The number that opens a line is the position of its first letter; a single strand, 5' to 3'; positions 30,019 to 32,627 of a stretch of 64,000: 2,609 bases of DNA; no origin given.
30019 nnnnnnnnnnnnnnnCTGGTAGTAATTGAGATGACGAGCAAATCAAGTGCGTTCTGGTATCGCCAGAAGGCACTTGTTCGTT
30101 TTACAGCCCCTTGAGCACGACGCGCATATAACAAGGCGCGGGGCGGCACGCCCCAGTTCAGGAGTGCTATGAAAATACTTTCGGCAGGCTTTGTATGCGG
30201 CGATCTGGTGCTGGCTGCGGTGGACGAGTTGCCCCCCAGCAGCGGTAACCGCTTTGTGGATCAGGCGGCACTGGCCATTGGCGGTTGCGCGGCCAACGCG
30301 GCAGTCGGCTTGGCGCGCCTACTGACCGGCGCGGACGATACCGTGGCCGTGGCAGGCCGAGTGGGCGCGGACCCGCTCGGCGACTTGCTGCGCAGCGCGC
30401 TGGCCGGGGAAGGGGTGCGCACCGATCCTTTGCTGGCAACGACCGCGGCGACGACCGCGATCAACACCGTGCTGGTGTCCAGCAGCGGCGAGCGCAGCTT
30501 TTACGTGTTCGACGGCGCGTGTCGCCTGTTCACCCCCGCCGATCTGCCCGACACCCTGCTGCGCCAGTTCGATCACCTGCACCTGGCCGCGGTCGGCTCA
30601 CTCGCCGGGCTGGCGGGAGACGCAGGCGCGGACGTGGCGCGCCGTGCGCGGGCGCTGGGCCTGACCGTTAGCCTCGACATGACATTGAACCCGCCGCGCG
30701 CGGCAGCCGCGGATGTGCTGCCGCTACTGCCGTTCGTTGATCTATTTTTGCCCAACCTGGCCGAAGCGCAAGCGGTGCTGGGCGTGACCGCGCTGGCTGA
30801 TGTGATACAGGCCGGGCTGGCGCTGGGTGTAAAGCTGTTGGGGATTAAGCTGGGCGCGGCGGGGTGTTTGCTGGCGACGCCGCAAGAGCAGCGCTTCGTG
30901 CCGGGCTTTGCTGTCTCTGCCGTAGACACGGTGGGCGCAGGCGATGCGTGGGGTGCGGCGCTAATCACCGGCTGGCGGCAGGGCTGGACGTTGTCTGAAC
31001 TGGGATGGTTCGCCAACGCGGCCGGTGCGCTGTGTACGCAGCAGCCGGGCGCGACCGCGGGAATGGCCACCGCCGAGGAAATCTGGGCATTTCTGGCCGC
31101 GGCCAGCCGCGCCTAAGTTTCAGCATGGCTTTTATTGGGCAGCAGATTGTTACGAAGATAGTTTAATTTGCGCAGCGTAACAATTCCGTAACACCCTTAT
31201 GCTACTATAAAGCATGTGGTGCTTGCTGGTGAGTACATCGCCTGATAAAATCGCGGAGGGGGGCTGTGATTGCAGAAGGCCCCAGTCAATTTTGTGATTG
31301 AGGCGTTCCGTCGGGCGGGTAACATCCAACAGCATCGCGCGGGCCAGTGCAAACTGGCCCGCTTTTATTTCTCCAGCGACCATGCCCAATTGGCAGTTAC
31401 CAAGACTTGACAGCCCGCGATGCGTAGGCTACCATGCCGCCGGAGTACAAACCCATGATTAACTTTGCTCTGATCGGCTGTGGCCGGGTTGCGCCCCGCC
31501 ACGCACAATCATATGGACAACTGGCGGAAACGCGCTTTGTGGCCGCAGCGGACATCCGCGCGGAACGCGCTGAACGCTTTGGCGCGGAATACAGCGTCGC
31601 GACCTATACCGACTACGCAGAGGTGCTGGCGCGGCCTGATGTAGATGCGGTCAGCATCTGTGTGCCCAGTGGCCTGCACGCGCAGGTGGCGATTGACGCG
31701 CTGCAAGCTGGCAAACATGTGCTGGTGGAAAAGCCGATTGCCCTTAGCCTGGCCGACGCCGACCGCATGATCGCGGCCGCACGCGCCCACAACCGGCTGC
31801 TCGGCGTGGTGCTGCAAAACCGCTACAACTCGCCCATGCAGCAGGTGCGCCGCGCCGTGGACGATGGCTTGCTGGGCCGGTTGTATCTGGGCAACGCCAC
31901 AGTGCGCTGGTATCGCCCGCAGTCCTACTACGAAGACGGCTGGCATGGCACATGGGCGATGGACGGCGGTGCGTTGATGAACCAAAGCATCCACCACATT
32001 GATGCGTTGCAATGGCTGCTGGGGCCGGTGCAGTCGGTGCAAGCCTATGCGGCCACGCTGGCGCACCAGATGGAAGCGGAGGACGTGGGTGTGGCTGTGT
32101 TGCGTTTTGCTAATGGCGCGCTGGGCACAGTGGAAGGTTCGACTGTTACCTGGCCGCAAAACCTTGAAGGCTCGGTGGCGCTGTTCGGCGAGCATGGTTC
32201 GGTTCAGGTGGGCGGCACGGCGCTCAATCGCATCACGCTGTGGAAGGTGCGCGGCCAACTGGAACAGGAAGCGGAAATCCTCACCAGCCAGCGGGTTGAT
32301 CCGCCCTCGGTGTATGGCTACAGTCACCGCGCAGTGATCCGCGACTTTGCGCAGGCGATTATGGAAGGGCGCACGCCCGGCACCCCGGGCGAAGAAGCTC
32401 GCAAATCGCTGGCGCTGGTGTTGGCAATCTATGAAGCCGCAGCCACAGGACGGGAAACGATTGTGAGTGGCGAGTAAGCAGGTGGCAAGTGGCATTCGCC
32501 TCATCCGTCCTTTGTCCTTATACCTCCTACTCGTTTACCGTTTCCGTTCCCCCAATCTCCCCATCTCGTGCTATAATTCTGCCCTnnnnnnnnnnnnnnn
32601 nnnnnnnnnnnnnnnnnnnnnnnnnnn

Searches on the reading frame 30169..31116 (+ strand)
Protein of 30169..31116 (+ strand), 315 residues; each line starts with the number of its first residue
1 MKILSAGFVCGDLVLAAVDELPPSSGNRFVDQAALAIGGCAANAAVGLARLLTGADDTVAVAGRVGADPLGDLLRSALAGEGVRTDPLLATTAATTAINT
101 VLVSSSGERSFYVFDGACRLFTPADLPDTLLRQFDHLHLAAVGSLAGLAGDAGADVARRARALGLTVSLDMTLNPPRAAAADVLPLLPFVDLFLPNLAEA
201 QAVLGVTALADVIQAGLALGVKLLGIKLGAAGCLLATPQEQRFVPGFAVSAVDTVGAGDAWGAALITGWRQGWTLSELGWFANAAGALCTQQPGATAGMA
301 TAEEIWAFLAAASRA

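Call 27: search_protein_families(library=pfam, proteins=[window:30169-31116:+], max_evalue=0.001)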
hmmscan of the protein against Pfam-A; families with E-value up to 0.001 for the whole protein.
window:30169-31116:+ (315 aa): 1 family
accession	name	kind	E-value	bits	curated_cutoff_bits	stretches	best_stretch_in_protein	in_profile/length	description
PF00294.29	PfkB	-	3.5e-48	164.9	25.8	1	23-299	22-299/302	pfkB family carbohydrate kinase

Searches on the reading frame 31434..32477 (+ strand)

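Call 27: search_protein_families(library=pfam, proteins=[window:31434-32477:+], max_evalue=0.001)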
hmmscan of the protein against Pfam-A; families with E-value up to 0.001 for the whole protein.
window:31434-32477:+ (347 aa): 5 families
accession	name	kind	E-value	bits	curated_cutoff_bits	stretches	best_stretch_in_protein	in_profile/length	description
PF01408.29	GFO_IDH_MocA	-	5.6e-33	114.6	24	1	9-125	1-118/120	Oxidoreductase family, NAD-binding Rossmann fold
PF22725.1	GFO_IDH_MocA_C3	-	2.7e-32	111.8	27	1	135-257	1-123/124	GFO/IDH/MocA C-terminal domain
PF02894.22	GFO_IDH_MocA_C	-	5.7e-29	101.9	22.9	1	140-340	2-214/218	Oxidoreductase family, C-terminal alpha/beta domain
PF03447.22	NAD_binding_3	-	0.00037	21.6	24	1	31-121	22-111/116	Homoserine dehydrogenase, NAD binding domain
PF19051.5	GFO_IDH_MocA_C2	-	0.00038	20.5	23.3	1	142-213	48-118/254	Oxidoreductase family, C-terminal alpha/beta domain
